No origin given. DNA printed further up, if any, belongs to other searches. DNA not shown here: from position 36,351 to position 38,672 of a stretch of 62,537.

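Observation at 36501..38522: Membrane-anchored decaheme cytochrome with MtrC/OmcA-like domain order and no MtrAB partners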

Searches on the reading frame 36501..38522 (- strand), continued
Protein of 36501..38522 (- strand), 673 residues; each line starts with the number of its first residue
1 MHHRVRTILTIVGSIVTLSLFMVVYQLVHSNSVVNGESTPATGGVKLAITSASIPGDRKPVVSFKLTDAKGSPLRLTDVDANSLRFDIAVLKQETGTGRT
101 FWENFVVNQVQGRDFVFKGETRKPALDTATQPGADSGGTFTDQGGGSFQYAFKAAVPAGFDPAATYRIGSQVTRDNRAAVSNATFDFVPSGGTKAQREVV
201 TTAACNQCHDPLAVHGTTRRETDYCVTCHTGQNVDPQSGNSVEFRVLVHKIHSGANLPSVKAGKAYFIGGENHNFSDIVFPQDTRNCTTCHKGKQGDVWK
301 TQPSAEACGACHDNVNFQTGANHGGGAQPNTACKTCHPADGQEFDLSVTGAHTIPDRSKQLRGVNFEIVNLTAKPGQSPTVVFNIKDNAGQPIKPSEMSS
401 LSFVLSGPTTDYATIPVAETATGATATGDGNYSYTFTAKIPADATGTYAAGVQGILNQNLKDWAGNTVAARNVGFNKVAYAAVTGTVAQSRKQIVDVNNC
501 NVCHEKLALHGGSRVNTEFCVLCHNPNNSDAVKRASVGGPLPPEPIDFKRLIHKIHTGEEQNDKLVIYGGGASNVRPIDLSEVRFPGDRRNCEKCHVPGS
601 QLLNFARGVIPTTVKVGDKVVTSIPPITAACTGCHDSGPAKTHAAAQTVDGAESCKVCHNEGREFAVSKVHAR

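Call 22: find_encoding_contigs(protein=P0005, flank=10000, max_places=2)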
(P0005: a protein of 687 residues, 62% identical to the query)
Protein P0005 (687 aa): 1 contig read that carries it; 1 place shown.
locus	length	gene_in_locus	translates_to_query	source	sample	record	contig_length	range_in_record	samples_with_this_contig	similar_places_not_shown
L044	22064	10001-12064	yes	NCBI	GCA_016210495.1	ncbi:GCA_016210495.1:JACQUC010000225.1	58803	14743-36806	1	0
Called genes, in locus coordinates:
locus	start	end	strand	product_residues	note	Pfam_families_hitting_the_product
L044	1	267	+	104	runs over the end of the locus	PF22263:DUF6951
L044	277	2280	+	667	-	PF00111:Fer2 (weak), PF17650:RACo_linker, PF17651:Raco_middle, PF14574:RACo_C_ter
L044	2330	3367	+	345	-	PF01208:URO-D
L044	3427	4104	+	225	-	PF02607:B12-binding_2, PF02310:B12-binding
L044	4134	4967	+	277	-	PF02665:Nitrate_red_gam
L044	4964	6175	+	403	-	PF13187:Fer4_9 (faint), PF13183:Fer4_8, PF13534:Fer4_17 (weak), PF02754:CCG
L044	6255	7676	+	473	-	PF00474:SSF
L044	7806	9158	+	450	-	PF01590:GAF, PF13185:GAF_2, PF13492:GAF_3, PF07730:HisKA_3, PF02518:HATPase_c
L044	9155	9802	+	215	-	PF00072:Response_reg, PF00196:GerE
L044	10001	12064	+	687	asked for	PF14522:Cytochrome_C7 (faint), PF09699:Paired_CXXCH_1 (faint), PF14537:Cytochrom_c3_2 (faint), PF22113:Mtrc-MtrF_II-IV_dom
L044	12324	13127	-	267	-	PF08984:DUF1858, PF10006:DUF2249, PF01206:TusA (weak), PF10006:DUF2249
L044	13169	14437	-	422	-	PF00115:COX1 (faint)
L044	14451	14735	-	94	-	PF01883:FeS_assembly_P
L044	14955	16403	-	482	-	PF13487:HD_5, PF01966:HD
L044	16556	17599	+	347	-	PF00795:CN_hydrolase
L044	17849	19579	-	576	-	PF20446:ABC_N, PF09818:ABC_ATPase, PF21117:MRB1590_C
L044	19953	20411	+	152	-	PF13527:Acetyltransf_9, PF00583:Acetyltransf_1, PF13673:Acetyltransf_10, PF13480:Acetyltransf_6 (weak), PF13508:Acetyltransf_7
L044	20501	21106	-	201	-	PF00163:Ribosomal_S4, PF01479:S4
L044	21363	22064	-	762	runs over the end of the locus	PF01315:Ald_Xan_dh_C, PF02738:MoCoBD_1, PF20256:MoCoBD_2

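Call 23: find_encoding_contigs(protein=P0009, flank=10000, max_places=2)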
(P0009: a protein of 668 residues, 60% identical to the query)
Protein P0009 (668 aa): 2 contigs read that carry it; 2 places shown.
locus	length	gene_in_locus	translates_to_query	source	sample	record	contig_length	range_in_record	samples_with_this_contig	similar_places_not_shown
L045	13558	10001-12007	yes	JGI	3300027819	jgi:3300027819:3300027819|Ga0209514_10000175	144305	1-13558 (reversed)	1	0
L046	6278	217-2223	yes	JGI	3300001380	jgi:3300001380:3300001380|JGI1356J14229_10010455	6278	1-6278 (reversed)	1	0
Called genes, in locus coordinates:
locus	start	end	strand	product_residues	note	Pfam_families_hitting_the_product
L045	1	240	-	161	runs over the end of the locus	-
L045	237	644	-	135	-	PF07811:TadE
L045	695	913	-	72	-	-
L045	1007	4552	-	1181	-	PF17957:Big_7 (faint)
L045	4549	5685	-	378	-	PF25852:DUF6242_C (faint), PF02012:BNR (faint), PF15902:Sortilin-Vps10 (faint)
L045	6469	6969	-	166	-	-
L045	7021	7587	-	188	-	PF01471:PG_binding_1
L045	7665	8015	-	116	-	PF12802:MarR_2 (weak), PF12840:HTH_20, PF01022:HTH_5, PF21476:PF0610-like_N (faint)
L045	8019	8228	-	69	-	-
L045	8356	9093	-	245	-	-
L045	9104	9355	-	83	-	PF09851:SHOCT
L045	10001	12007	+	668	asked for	PF09699:Paired_CXXCH_1 (faint), PF14522:Cytochrome_C7 (faint), PF14537:Cytochrom_c3_2 (faint), PF22113:Mtrc-MtrF_II-IV_dom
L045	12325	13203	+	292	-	PF01545:Cation_efflux, PF16916:ZT_dimer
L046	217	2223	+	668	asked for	PF09699:Paired_CXXCH_1 (faint), PF14522:Cytochrome_C7 (faint), PF14537:Cytochrom_c3_2 (faint), PF22113:Mtrc-MtrF_II-IV_dom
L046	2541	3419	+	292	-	PF01545:Cation_efflux, PF16916:ZT_dimer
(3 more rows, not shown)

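Call 24: find_encoding_contigs(protein=P0002, flank=10000, max_places=2)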
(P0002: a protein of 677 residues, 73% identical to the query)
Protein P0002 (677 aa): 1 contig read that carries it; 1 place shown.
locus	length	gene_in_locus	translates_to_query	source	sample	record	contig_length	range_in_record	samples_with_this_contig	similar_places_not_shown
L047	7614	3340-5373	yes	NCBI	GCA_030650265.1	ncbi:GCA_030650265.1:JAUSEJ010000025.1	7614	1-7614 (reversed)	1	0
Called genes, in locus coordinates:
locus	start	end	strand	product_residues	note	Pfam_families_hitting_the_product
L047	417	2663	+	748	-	PF09699:Paired_CXXCH_1 (faint), PF14522:Cytochrome_C7 (faint), PF22113:Mtrc-MtrF_II-IV_dom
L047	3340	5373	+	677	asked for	PF14522:Cytochrome_C7 (faint), PF09699:Paired_CXXCH_1 (faint), PF14537:Cytochrom_c3_2 (faint), PF22113:Mtrc-MtrF_II-IV_dom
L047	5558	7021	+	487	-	PF07690:MFS_1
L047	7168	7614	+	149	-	PF00083:Sugar_tr (weak), PF07690:MFS_1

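Call 43: search_protein_families(library=pfam, proteins=[L011:11864-12796:+, L011:12786-14987:+, L037:11862-12821:+, L037:12710-14707:+, L036:12833-15007:+, L047:417-2663:+], max_evalue=0.001)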
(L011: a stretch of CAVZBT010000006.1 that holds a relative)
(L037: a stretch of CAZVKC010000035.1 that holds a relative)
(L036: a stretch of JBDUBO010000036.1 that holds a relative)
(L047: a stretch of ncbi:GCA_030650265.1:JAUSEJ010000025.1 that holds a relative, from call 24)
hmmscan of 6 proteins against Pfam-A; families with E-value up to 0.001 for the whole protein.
L011:11864-12796:+ (311 aa): 6 families
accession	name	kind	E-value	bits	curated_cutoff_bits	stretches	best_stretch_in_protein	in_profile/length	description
PF09699.15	Paired_CXXCH_1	-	9.1e-31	105.7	20.6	3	232-270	1-38/41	Doubled CXXCH motif (Paired_CXXCH_1)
PF14537.11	Cytochrom_c3_2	-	2.9e-14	53.7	25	1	134-222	1-79/79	Cytochrome c3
PF14522.11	Cytochrome_C7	-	4.9e-14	52.3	24.8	2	47-122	12-67/67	Cytochrome c7 and related cytochrome c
PF22113.1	Mtrc-MtrF_II-IV_dom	-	1.4e-10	41.4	30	2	39-126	72-168/176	Outer membrane cytochrome MtrC/MtrF-like, domains II/IV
PF22678.1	Cytochrom_c_NrfB-like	-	1.8e-10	41.6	27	1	82-152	1-71/89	Cytochrome c-type protein NrfB-like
PF13435.11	Cytochrome_C554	-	9.7e-07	30.1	20.8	0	40-87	40-84/84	Cytochrome c554 and c-prime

L011:12786-14987:+ (734 aa): 0 families

L037:11862-12821:+ (320 aa): 4 families
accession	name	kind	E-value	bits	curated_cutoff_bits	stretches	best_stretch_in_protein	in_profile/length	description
PF09699.15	Paired_CXXCH_1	-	8.2e-29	99.5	20.6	2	235-273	1-38/41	Doubled CXXCH motif (Paired_CXXCH_1)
PF14522.11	Cytochrome_C7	-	6.5e-14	51.9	24.8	1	163-224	12-66/67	Cytochrome c7 and related cytochrome c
PF14537.11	Cytochrom_c3_2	-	1.3e-12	48.5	25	1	88-172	6-79/79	Cytochrome c3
PF22113.1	Mtrc-MtrF_II-IV_dom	-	8.2e-12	45.4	30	0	56-100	118-169/176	Outer membrane cytochrome MtrC/MtrF-like, domains II/IV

L037:12710-14707:+ (666 aa): 1 family
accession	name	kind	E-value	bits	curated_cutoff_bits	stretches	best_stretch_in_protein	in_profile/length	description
PF11854.14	MtrB_PioB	-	0.00056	19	23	0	101-274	23-217/635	Putative outer membrane beta-barrel porin, MtrB/PioB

L036:12833-15007:+ (725 aa): 1 family
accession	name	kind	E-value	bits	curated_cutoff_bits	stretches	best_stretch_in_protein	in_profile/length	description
PF11854.14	MtrB_PioB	-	1.1e-108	365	23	1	77-714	3-635/635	Putative outer membrane beta-barrel porin, MtrB/PioB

L047:417-2663:+ (748 aa): 4 families
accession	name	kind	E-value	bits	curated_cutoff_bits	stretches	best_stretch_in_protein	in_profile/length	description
PF22113.1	Mtrc-MtrF_II-IV_dom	-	1.6e-25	90.1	30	2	555-703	6-131/176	Outer membrane cytochrome MtrC/MtrF-like, domains II/IV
PF14522.11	Cytochrome_C7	-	1.1e-11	44.8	24.8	0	636-701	11-50/67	Cytochrome c7 and related cytochrome c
PF09699.15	Paired_CXXCH_1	-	1.6e-05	24.9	20.6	0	194-232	5-38/41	Doubled CXXCH motif (Paired_CXXCH_1)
PF02085.21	Cytochrom_CIII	-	0.00011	22.9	22.9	0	270-369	11-89/101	Class III cytochrome C family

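Call 51: predict_structure(alignment_id=A1)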
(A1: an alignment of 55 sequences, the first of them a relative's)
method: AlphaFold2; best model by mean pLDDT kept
length: 673 residues; sequences in the alignment: 55
mean_pLDDT: 91.1   pTM: 0.83
mean pLDDT of the five models: 91.1, 90.7, 90.1, 87.8, 86.2
residues with pLDDT >= 90: 508; 70-90: 140; 50-70: 13; < 50: 12
segments of 3 or more residues with pLDDT < 50: 30-39
pLDDT, mean of each block of 10 residues (from residue 1): 67 84 63 41 89 98 97 96 97 88 96 94 96 95 97 97 98 94 97 93 90 86 95 95 94 95 93 89 88 88 91 95 94 94 95 93 97 97 97 97 92 89 95 98 95 96 95 95 92 91 84 88 93 93 92 93 92 92 88 90 79 90 92 94 92 90 90 74
secondary structure, 60 per line:
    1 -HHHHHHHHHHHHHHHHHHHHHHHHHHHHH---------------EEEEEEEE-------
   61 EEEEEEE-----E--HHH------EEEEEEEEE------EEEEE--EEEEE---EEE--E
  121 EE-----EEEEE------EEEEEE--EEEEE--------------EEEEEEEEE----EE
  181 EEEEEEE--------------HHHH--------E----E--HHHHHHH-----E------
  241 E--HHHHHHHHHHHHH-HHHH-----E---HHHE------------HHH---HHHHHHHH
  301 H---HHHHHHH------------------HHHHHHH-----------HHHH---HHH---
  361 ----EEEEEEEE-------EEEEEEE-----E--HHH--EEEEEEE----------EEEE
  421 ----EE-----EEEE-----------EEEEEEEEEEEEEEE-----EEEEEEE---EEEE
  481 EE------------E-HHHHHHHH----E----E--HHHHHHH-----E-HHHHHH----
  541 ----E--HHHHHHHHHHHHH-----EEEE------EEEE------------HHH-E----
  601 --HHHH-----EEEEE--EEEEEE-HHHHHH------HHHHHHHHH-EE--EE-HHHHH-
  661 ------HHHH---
elements in order: H2-30 E46-53 E61-67 E85-93 E100-104 E107-111 E115-117 E120-122 E128-132 E139-144 E147-151 E166-174 E179-187 H202-205 H222-228 H244-256 H258-261 H293-301 H305-311 H330-336 H348-351 E365-372 E380-386 E400-406 E417-420 E432-435 E447-461 E467-473 E477-482 H497-504 H517-523 H531-536 H548-560 E566-569 E576-579 H603-606 E612-616 E619-624 H626-631 H638-646 H655-659 H667-670

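Call 54: fold_search(model_id=the predicted structure, library=pdb)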
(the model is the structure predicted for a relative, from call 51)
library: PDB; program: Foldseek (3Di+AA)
matches with E <= 10: 1661; with E <= 0.001: 68
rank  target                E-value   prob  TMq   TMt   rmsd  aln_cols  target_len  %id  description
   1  6qyc_A                3.9e-30  1.00  0.63  0.70   5.7       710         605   20  Crystal structure of MtrC from Shewanella baltica OS185 (released 2020-04-22)
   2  4lmh_C                3.1e-29  1.00  0.70  0.68   5.7       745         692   22  Crystal structure of the outer membrane decaheme cytochrome OmcA (released 2014-04-16)
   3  6qyc_C                3.8e-29  1.00  0.60  0.66   6.1       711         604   21  Crystal structure of MtrC from Shewanella baltica OS185 (released 2020-04-22)
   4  4lmh_B                4.8e-29  1.00  0.69  0.67   6.0       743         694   22  Crystal structure of the outer membrane decaheme cytochrome OmcA (released 2014-04-16)
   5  6qyc_B                1.2e-28  1.00  0.62  0.68   6.1       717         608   20  Crystal structure of MtrC from Shewanella baltica OS185 (released 2020-04-22)
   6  4lmh_A                1.7e-28  1.00  0.69  0.67   6.1       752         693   22  Crystal structure of the outer membrane decaheme cytochrome OmcA (released 2014-04-16)
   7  4lmh_D                2.2e-28  1.00  0.69  0.67   6.4       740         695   22  Crystal structure of the outer membrane decaheme cytochrome OmcA (released 2014-04-16)
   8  3ucp                  2.0e-27  1.00  0.68  0.58   7.4       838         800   19  Outer membrane Endecaheme cytochrome UndA from Shewanella sp. HRCR-6 (released 2012-08-08)
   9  4lm8                  1.9e-24  1.00  0.65  0.69   5.2       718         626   18  Crystal structure of the outer membrane decaheme cytochrome MtrC (released 2015-02-11)
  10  3pmq                  3.9e-24  1.00  0.62  0.69   6.0       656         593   22  Crystal structure of the outer membrane decaheme cytochrome MtrF (released 2011-05-25)
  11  8qbq                  4.6e-24  1.00  0.64  0.69   5.3       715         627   18  Crystal structure of the outer membrane decaheme cytochrome MtrC (A430Boc-Lys) (released 2024-09-04)
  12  7qth                  5.2e-24  1.00  0.63  0.67   5.5       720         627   18  Crystal structure of the Shewanella oneidensis MR1 MtrC mutant C453A (released 2023-01-18)
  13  7o7g                  5.5e-24  1.00  0.64  0.68   5.5       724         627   18  Crystal structure of the Shewanella oneidensis MR1 MtrC mutant H561M (released 2021-10-06)
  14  8qbz                  1.7e-23  1.00  0.62  0.66   5.5       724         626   18  Crystal structure of the outer membrane decaheme cytochrome MtrC (E344Boc-Lys) (released 2024-09-04)
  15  9eov                  2.7e-12  1.00  0.34  0.77   3.9       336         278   19  Crystal structure of domains I and II from the outer membrane cytochrome MtrC (released 2025-08-13)
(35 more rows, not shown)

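Call 55: find_encoding_contigs(protein=P0012, flank=8000, max_places=1)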
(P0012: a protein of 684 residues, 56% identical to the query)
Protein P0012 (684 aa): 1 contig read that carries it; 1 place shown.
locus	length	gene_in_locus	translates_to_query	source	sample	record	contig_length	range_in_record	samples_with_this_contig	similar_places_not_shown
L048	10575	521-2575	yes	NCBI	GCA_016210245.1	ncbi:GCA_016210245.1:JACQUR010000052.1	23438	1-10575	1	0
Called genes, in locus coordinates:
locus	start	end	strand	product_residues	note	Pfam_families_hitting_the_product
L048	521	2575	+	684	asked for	PF14522:Cytochrome_C7 (faint), PF09699:Paired_CXXCH_1 (faint), PF14537:Cytochrom_c3_2 (faint), PF22113:Mtrc-MtrF_II-IV_dom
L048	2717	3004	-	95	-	PF22837:M_Eco57I_C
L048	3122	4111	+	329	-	PF03576:Peptidase_S58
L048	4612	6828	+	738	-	PF13328:HD_4, PF01966:HD, PF04607:RelA_SpoT, PF02824:TGS, PF19296:RelA_AH, PF28438:RelA_RIS, PF13291:ACT_4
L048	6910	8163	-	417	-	PF04773:FecR (weak)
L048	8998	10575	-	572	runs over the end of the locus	PF08308:PEGA, PF13620:CarboxypepD_reg (faint), PF21226:MalQ_N (faint), PF08308:PEGA, PF11258:DUF3048, PF17479:DUF3048_C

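Call 56: find_encoding_contigs(protein=P0011, flank=8000, max_places=1)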
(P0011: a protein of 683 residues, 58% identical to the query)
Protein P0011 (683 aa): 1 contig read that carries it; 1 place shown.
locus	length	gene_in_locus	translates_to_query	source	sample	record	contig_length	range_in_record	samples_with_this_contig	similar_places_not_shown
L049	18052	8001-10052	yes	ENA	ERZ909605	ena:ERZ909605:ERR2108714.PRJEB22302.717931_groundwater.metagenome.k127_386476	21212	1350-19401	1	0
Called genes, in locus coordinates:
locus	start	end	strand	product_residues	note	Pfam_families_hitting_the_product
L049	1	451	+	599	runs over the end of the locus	?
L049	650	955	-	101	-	PF01502:PRA-CH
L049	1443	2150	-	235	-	PF00977:His_biosynth, PF05690:ThiG (faint), PF03060:NMO (faint)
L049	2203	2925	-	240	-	PF00977:His_biosynth, PF05690:ThiG (faint), PF01207:Dus (faint), PF02581:TMP-TENI (faint)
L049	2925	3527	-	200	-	PF00117:GATase, PF01174:SNO (weak), PF07685:GATase_3 (weak), PF07722:Peptidase_C26 (faint)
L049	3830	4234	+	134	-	PF00072:Response_reg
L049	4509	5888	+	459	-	PF00753:Lactamase_B (faint), PF00581:Rhodanese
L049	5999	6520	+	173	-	PF02566:OsmC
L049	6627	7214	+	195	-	PF00891:Methyltransf_2, PF05175:MTS, PF13489:Methyltransf_23, PF01209:Ubie_methyltran, PF13847:Methyltransf_31, PF08241:Methyltransf_11, PF08242:Methyltransf_12, PF13649:Methyltransf_25, +1 more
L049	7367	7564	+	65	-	PF13237:Fer4_10 (faint), PF12797:Fer4_2 (weak), PF12837:Fer4_6 (weak), PF00037:Fer4 (weak)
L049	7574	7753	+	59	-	PF09723:Zn_ribbon_8, PF23451:Zn_ribbon_PaaD (faint)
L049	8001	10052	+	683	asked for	PF14522:Cytochrome_C7 (faint), PF09699:Paired_CXXCH_1 (faint), PF14537:Cytochrom_c3_2 (faint), PF22113:Mtrc-MtrF_II-IV_dom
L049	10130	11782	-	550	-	PF00128:Alpha-amylase, PF16657:Malt_amylase_C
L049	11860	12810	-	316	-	PF00551:Formyl_trans_N, PF02911:Formyl_trans_C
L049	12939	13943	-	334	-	PF00294:PfkB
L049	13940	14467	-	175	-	-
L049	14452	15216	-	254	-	PF03808:Glyco_tran_WecG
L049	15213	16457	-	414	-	PF01075:Glyco_transf_9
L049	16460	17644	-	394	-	PF01075:Glyco_transf_9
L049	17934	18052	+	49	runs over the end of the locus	-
